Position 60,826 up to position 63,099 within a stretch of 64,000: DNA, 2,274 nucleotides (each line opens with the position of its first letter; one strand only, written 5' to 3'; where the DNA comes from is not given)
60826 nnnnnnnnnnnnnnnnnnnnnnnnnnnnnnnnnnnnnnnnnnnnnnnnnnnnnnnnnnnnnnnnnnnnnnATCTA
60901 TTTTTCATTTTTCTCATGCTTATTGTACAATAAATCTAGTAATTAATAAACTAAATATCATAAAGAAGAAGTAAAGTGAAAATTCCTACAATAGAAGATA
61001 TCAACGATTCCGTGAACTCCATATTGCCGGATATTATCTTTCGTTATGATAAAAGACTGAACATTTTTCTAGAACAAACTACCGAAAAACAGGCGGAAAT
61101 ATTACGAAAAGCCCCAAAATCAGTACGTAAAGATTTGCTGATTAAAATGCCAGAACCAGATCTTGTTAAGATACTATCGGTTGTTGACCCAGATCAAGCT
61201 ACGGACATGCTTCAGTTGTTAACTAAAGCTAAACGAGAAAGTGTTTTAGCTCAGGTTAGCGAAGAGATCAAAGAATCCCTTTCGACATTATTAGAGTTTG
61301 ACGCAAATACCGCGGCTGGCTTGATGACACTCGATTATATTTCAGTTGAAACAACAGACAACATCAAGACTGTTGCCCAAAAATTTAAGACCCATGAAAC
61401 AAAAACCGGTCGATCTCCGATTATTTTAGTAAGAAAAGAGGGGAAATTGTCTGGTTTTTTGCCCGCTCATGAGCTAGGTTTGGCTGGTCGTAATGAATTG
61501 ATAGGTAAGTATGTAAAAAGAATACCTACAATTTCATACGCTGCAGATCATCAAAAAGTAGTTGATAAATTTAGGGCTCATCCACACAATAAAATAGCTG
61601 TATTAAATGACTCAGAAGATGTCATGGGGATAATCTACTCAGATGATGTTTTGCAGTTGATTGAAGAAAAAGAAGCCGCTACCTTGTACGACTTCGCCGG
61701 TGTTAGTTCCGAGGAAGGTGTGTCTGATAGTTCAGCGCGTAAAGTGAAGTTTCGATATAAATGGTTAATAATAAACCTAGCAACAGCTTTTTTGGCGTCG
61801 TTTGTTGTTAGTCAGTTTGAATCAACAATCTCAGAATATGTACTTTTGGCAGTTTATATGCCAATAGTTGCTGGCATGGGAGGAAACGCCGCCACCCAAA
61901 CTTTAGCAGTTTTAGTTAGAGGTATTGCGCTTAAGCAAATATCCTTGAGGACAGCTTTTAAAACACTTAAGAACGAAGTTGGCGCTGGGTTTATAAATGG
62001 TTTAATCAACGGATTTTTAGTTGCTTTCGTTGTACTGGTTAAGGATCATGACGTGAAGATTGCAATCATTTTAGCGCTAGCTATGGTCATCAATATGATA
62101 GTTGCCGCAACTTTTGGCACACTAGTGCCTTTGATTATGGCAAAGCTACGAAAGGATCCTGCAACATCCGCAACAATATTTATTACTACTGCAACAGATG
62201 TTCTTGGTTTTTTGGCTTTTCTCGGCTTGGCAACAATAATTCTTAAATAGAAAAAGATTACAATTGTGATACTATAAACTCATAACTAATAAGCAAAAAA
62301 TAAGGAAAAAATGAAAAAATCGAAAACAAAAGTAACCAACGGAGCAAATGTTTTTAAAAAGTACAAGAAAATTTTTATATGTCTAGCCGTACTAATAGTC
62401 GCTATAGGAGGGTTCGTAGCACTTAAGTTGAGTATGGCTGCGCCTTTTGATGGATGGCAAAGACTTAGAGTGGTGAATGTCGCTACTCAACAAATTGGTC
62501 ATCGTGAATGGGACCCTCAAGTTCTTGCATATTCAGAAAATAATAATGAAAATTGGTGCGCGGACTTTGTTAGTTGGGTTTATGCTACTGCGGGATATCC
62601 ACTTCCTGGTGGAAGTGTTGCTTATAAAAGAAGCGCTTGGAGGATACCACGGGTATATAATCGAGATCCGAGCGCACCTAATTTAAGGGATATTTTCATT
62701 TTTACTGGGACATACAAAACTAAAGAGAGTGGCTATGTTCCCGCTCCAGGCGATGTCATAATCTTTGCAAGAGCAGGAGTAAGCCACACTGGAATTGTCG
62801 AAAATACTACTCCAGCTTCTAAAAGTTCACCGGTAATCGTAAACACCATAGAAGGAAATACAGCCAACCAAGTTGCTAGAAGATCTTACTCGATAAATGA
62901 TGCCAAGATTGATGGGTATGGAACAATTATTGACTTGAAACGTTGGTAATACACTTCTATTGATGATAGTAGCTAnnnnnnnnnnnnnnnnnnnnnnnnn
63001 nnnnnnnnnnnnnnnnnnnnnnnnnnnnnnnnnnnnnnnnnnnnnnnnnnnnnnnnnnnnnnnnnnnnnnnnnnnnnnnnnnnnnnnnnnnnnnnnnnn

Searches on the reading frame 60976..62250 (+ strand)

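Call 68: search_protein_families(library=pfam, proteins=[window:60976-62250:+], max_evalue=0.01)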
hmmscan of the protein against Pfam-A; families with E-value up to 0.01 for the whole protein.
window:60976-62250:+ (424 aa): 4 families
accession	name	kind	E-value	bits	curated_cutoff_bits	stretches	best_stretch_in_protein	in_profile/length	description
PF01769.21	MgtE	-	1.2e-31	110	27.6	1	295-418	1-125/125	Divalent cation transporter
PF03448.22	MgtE_N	-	1.3e-11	45.3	25.9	1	25-110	16-101/102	MgtE intracellular N domain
PF00571.33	CBS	-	6.8e-09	36.4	24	1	181-230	7-56/57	CBS domain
PF14841.11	FliG_M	-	0.0073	17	25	0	66-94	19-47/76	FliG middle domain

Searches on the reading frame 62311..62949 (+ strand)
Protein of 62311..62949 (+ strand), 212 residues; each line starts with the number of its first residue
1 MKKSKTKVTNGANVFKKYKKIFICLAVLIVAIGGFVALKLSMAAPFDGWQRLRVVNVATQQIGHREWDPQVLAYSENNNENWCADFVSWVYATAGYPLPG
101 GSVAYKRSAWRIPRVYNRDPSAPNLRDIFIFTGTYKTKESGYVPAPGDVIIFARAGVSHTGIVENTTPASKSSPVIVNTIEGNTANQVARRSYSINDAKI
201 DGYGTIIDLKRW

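Call 68: search_protein_families(library=pfam, proteins=[window:62311-62949:+], max_evalue=0.01)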
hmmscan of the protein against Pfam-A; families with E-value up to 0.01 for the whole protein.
window:62311-62949:+ (212 aa): 2 families
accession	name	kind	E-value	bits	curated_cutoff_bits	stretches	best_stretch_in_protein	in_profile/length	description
PF05257.22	CHAP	-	1.7e-08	35.2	26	1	77-183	3-81/81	CHAP domain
PF10030.15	DUF2272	-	0.006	16.9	27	0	70-162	36-119/191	Uncharacterized protein conserved in bacteria (DUF2272)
